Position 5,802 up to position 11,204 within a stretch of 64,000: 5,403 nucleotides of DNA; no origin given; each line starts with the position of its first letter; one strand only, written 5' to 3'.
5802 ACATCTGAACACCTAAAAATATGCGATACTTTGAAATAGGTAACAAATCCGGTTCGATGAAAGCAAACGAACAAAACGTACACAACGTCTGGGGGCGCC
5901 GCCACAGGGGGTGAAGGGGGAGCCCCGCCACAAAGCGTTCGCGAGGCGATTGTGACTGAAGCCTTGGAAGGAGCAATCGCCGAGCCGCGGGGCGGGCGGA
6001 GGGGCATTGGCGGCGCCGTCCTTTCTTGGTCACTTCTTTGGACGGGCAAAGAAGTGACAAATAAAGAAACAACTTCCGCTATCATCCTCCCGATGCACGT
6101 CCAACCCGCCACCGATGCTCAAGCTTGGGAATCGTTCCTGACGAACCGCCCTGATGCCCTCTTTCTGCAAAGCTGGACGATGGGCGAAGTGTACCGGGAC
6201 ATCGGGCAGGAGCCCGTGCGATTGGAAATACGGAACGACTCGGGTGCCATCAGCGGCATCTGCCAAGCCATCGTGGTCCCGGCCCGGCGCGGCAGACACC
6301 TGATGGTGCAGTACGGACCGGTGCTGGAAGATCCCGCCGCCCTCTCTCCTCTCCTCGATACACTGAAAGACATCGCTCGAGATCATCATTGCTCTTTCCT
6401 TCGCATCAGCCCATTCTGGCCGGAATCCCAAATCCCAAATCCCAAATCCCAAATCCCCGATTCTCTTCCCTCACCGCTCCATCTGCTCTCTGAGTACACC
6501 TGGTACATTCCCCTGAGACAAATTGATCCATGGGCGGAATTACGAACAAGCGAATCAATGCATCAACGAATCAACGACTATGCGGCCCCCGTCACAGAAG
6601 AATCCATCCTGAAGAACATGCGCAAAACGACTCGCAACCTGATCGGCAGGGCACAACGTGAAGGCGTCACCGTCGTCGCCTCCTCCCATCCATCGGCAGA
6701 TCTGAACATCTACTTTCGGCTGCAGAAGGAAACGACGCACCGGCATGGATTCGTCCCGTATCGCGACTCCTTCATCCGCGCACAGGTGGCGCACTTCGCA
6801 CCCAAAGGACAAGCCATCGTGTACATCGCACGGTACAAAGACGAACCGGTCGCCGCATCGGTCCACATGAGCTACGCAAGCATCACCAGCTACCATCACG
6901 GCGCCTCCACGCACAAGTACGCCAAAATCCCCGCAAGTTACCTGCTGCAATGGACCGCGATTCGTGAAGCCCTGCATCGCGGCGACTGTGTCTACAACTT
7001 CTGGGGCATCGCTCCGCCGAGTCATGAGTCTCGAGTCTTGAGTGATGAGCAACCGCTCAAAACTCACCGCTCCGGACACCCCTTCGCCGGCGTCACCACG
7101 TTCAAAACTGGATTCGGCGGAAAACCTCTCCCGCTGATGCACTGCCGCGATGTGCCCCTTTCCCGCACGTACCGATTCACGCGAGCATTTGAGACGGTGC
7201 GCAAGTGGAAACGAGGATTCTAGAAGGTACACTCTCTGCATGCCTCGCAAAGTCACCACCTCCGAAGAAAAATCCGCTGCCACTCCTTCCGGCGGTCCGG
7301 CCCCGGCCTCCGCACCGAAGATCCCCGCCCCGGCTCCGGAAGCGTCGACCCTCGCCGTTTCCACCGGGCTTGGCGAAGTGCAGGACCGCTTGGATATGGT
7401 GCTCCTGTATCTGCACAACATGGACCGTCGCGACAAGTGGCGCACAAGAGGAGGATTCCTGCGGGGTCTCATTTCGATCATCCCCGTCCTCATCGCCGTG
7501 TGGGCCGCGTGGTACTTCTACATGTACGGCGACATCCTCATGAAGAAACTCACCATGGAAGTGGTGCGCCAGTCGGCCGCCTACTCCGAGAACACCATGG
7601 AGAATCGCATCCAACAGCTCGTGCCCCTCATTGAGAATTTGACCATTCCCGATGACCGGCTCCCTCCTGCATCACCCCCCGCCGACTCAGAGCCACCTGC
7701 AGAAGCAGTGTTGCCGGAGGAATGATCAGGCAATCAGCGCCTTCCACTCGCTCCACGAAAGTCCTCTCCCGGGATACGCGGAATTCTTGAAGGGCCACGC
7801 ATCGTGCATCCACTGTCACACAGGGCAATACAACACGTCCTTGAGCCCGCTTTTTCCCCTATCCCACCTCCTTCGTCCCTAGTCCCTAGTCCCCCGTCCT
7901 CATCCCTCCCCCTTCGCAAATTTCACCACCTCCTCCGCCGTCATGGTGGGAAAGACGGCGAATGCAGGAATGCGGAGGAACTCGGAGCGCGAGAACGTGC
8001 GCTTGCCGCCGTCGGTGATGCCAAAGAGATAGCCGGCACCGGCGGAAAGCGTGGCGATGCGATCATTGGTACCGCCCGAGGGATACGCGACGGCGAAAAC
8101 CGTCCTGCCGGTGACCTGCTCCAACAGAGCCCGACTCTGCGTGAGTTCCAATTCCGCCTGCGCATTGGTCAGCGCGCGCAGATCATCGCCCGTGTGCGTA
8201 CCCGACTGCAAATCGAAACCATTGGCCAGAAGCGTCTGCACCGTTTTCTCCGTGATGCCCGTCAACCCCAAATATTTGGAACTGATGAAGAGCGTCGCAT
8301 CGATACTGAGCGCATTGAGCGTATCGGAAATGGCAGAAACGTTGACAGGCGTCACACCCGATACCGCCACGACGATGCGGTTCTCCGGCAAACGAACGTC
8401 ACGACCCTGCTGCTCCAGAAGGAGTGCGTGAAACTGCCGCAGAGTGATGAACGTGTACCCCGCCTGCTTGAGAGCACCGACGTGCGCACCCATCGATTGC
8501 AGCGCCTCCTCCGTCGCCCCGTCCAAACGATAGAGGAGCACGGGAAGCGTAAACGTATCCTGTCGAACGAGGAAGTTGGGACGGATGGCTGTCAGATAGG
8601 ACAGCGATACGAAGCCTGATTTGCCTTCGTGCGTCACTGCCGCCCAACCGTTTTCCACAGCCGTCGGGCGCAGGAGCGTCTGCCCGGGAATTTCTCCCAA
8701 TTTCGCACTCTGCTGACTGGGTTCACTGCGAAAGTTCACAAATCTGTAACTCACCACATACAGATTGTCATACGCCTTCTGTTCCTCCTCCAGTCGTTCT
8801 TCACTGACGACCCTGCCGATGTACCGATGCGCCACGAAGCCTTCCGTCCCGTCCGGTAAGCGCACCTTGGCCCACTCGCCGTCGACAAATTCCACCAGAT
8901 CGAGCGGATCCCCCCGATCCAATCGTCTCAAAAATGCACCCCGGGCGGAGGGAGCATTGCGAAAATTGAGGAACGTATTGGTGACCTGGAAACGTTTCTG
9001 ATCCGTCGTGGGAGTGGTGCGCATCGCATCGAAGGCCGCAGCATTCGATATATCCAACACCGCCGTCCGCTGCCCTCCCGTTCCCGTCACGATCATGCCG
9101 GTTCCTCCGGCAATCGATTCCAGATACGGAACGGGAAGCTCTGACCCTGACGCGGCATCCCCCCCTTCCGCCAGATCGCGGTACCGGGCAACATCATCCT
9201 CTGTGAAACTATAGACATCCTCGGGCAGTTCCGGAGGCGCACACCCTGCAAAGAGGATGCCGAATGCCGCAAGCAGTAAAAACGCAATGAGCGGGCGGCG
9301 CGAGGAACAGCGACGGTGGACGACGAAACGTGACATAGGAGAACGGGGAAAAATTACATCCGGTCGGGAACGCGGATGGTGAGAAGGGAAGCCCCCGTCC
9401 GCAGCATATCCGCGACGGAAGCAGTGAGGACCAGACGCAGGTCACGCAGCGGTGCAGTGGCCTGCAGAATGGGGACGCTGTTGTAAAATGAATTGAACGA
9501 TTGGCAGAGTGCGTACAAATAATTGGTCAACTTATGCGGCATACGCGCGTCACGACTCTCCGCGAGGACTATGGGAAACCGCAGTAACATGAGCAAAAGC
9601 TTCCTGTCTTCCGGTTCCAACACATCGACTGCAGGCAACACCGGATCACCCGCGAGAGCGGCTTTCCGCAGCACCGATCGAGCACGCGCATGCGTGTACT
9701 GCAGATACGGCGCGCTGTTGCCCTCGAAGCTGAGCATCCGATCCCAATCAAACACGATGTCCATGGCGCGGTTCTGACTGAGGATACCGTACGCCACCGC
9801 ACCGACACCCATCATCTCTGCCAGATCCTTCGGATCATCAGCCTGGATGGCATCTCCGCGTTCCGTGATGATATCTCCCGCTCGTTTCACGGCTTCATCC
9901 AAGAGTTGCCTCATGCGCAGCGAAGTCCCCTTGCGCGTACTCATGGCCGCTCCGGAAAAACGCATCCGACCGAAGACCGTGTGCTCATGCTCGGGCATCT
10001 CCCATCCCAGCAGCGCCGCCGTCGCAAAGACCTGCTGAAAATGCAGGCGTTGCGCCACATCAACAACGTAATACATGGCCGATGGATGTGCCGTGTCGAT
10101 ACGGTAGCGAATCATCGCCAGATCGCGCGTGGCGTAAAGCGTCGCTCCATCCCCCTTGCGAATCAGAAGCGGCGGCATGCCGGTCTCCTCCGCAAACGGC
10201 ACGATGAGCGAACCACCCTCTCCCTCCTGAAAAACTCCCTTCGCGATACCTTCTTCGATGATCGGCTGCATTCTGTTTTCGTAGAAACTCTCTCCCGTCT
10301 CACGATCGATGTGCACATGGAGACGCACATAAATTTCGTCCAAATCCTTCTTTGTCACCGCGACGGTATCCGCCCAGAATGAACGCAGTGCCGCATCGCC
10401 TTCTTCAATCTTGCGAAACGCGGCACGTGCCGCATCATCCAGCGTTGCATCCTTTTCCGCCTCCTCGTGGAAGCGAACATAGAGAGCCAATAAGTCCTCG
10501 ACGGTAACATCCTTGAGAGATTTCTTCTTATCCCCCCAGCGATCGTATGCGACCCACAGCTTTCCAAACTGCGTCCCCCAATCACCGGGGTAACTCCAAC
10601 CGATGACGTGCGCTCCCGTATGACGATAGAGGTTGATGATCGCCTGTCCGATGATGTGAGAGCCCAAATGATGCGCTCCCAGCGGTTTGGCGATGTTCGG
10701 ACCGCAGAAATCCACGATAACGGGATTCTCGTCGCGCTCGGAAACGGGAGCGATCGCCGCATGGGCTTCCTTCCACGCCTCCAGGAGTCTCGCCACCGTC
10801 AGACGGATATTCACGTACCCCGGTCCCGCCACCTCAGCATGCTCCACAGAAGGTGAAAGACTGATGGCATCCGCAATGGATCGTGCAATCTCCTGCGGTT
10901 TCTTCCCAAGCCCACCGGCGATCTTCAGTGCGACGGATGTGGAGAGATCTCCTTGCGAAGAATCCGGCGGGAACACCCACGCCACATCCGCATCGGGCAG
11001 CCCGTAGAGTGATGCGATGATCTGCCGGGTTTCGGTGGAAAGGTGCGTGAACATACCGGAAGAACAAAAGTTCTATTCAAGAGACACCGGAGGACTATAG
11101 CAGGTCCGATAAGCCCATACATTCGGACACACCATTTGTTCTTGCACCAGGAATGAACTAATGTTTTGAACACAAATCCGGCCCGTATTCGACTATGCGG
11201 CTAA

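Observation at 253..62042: A small vocabulary of 7/8-nt words recurs at about 20 loci in both orientations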

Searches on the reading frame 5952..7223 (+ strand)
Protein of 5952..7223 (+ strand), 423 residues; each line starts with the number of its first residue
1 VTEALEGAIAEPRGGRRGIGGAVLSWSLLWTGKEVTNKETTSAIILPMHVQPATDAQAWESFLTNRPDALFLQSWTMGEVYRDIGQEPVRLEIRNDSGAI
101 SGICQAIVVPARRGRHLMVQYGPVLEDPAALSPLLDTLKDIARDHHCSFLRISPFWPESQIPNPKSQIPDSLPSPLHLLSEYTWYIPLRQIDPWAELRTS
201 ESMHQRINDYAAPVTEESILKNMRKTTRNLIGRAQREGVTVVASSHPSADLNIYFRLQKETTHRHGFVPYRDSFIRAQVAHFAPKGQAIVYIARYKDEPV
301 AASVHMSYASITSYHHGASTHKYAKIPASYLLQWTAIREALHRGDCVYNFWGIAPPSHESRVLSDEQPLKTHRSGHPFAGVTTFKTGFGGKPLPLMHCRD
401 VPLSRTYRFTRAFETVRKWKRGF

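Call 9: search_protein_families(library=pfam, proteins=[window:5952-7223:+])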
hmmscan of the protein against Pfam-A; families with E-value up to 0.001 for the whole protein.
window:5952-7223:+ (423 aa): 2 families
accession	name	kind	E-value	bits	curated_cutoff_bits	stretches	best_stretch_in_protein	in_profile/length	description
PF02388.22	FemAB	-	3.7e-29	102.2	24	2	57-282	4-227/406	FemAB family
PF13480.13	Acetyltransf_6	-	8.6e-15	55.6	22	1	222-351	2-135/143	Acetyltransferase (GNAT) domain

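Call 26: search_solved_structures(query=window:6093-7223:+, show_alignments=2)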
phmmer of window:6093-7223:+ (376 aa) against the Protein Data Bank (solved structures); distinct sequences matched with E-value up to 0.001: 1.
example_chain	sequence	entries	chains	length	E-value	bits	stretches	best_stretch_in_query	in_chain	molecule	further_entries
1lrz_A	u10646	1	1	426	2.8e-07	33.2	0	253-308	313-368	factor essential for expression of methicillin resistance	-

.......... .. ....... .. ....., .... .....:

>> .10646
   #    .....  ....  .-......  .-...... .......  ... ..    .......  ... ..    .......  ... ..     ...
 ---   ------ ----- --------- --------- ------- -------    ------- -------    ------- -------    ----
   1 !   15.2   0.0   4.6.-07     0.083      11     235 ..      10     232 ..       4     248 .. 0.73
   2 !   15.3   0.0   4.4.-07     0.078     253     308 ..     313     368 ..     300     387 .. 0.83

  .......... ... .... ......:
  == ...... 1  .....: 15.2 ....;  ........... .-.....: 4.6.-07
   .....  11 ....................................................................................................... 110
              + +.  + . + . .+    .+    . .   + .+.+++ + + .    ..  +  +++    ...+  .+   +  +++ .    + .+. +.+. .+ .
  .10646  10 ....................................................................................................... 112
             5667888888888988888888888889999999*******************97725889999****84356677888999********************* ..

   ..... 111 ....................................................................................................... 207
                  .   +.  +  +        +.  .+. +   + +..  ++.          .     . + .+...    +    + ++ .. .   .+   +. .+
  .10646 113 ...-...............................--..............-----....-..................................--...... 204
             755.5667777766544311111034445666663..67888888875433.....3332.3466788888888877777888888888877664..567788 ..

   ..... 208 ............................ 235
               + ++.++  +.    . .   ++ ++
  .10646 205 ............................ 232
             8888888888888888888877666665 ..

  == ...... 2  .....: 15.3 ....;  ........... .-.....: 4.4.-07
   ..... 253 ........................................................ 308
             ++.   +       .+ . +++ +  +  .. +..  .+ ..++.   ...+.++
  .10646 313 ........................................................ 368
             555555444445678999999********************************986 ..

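Call 27: find_homologous_proteins(query=window:6093-7223:+, max_evalue=1e-20)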
Query window:6093-7223:+ (376 aa): 1364 proteins with E <= 1e-20 among 6941 candidates; the best 120 are listed.
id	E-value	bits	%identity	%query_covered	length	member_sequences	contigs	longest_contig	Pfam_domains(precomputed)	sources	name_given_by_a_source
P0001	7.8e-260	879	100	100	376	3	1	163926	PF13480.14,PF02388.23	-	-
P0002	4.3e-190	650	76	100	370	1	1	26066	PF13480.14,PF02388.23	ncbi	-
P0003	1.0e-161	556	68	100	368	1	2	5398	PF13480.14,PF02388.23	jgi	jgi:peptidoglycan pentaglycine glycine transferase (the first glycine)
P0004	1.3e-161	556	66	100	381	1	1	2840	PF13480.14,PF02388.23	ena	-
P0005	1.5e-160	553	67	100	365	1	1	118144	PF13480.14,PF02388.23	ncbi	-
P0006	4.8e-160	551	66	100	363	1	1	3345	PF13480.14,PF02388.23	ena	-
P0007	1.3e-159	550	68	99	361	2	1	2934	PF13480.14,PF02388.23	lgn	-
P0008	1.3e-159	549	68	100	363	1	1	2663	PF13480.14,PF02388.23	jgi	jgi:peptidoglycan pentaglycine glycine transferase (the first glycine)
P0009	5.1e-159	548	66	100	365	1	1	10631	PF13480.14,PF02388.23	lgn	-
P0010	5.3e-159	547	65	100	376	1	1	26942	PF13480.14,PF02388.23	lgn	-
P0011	2.1e-158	546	66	100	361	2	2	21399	PF13480.14,PF02388.23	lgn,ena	-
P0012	6.8e-158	544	68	99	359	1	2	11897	PF13480.14,PF02388.23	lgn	-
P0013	2.3e-157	542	66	100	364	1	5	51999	PF13480.14,PF02388.23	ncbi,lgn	-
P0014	3.1e-157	542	68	99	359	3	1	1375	PF13480.14,PF02388.23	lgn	-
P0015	3.3e-157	542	67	99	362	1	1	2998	PF13480.14,PF02388.23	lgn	-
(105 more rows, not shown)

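Call 29: find_encoding_contigs(protein=P0002, flank=10000, max_places=3)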
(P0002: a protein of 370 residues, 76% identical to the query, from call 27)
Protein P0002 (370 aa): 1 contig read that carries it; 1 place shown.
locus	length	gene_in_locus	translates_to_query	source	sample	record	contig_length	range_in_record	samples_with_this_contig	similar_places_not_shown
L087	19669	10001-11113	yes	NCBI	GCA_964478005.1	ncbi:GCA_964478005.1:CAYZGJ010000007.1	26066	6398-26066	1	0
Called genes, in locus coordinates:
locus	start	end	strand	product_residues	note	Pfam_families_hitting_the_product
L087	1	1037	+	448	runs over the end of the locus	PF08245:Mur_ligase_M, PF02875:Mur_ligase_C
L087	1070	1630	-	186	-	PF01025:GrpE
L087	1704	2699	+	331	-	PF01699:Na_Ca_ex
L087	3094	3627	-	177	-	-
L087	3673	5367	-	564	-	PF00999:Na_H_Exchanger, PF02254:TrkA_N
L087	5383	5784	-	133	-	-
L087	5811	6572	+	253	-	PF00561:Abhydrolase_1, PF00975:Thioesterase (faint), PF12146:Hydrolase_4, PF12697:Abhydrolase_6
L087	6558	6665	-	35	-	-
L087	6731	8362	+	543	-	PF08245:Mur_ligase_M, PF02875:Mur_ligase_C (weak)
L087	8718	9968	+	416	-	PF00155:Aminotran_1_2 (faint), PF01041:DegT_DnrJ_EryC1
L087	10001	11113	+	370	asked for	PF02388:FemAB, PF13480:Acetyltransf_6, PF02388:FemAB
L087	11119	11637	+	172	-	-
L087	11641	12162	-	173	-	PF00856:SET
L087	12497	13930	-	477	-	PF06347:SH3_4 (faint), PF08239:SH3_3, PF01522:Polysacc_deac_1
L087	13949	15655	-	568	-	PF03485:Arg_tRNA_synt_N, PF00750:tRNA-synt_1d, PF05746:DALR_1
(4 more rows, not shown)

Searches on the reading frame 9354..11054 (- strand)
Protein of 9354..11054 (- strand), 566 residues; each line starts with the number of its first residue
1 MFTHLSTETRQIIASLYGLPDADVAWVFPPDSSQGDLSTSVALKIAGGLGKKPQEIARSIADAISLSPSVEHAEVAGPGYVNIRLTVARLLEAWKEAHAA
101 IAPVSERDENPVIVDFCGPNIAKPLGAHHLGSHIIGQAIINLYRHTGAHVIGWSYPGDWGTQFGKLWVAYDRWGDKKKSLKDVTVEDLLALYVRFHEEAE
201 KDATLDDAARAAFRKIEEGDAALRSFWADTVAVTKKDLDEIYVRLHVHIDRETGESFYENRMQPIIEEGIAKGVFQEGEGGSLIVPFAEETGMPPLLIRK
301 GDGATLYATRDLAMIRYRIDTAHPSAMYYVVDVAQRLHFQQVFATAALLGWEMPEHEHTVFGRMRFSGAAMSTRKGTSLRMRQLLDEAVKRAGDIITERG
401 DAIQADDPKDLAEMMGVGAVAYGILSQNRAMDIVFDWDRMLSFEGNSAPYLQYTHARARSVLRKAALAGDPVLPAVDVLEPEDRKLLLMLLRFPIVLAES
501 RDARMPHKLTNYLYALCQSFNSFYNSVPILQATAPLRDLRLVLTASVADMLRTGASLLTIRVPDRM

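Call 21: find_encoding_contigs(protein=window:9354-11054:-, flank=10000, max_places=4)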
Protein window:9354-11054:- (566 aa): 4 contigs read that carry it; 2 places shown.
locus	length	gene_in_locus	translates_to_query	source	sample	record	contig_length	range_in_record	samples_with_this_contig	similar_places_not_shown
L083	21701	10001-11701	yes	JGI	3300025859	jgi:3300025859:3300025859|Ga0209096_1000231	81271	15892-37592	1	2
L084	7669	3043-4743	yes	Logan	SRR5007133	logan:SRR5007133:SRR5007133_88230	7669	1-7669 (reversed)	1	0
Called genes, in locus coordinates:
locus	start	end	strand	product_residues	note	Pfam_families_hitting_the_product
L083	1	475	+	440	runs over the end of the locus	PF13200:DUF4015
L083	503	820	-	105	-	-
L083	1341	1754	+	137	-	PF18895:T4SS_pilin (weak)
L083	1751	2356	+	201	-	PF18895:T4SS_pilin (weak)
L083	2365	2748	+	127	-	PF18895:T4SS_pilin (weak)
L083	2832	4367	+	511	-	PF00133:tRNA-synt_1, PF01406:tRNA-synt_1e (faint), PF09334:tRNA-synt_1g, PF00133:tRNA-synt_1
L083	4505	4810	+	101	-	PF04845:PurA (weak)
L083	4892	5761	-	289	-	PF00551:Formyl_trans_N, PF02911:Formyl_trans_C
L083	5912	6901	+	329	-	PF01368:DHH, PF02272:DHHA1 (weak)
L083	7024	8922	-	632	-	PF11130:TraC_F_IV (faint), PF19044:P-loop_TraG, PF01935:DUF87, PF12846:AAA_10 (faint), PF19044:P-loop_TraG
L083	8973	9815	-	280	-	-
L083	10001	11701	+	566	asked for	PF03485:Arg_tRNA_synt_N, PF00750:tRNA-synt_1d, PF05746:DALR_1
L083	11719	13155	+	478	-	PF06347:SH3_4 (faint), PF08239:SH3_3, PF01522:Polysacc_deac_1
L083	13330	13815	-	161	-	-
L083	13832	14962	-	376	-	PF02388:FemAB, PF13480:Acetyltransf_6, PF02388:FemAB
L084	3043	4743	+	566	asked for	PF03485:Arg_tRNA_synt_N, PF00750:tRNA-synt_1d, PF05746:DALR_1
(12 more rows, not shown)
